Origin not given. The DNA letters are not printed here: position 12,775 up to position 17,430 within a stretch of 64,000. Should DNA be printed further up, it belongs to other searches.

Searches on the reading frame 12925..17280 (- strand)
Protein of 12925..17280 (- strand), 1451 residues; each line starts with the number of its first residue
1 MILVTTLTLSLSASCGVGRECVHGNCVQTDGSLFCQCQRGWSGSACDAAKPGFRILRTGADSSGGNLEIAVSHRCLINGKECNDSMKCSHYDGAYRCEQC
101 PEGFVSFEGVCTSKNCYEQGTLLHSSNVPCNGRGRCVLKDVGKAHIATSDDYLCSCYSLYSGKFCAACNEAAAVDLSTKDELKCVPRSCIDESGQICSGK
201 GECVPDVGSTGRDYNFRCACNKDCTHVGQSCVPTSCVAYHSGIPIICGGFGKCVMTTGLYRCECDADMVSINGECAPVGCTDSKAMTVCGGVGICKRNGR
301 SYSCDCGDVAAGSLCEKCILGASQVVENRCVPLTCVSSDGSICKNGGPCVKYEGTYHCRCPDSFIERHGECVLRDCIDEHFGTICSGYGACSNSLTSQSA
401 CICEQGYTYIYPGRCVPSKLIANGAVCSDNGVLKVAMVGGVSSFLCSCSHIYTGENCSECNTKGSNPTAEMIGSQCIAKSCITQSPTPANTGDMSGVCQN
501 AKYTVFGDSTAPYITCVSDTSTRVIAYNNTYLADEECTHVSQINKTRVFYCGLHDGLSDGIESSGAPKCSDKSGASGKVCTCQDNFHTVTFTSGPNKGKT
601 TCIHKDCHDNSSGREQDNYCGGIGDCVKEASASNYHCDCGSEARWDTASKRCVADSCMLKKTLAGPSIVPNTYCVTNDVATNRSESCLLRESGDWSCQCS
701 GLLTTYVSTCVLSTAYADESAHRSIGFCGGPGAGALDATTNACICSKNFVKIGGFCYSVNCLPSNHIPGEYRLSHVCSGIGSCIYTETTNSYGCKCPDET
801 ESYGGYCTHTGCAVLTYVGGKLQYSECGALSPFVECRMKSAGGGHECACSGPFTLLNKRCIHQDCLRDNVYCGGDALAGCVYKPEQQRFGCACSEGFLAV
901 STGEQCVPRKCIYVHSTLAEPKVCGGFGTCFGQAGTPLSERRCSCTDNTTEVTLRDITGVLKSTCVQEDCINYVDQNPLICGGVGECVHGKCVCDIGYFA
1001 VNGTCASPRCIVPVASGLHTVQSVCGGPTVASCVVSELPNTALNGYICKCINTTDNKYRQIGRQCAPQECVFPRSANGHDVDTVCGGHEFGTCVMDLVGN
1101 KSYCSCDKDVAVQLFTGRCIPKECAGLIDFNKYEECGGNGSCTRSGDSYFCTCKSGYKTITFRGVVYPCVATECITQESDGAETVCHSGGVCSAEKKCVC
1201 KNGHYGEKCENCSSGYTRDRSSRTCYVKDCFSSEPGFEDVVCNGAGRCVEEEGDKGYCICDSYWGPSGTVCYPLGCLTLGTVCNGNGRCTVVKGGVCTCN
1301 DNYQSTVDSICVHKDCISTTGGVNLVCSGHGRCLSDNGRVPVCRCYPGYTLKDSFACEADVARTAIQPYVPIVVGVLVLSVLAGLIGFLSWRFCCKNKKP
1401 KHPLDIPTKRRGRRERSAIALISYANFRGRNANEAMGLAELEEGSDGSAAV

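Call 50: search_protein_families(library=pfam, proteins=[window:12925-17280:-], max_evalue=0.001)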
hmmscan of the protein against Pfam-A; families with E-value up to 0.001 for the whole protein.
window:12925-17280:- (1451 aa): 1 family
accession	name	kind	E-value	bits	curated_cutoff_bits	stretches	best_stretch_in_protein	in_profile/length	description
PF07974.19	EGF_2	-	0.00011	23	22.1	0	1324-1350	5-28/32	EGF-like domain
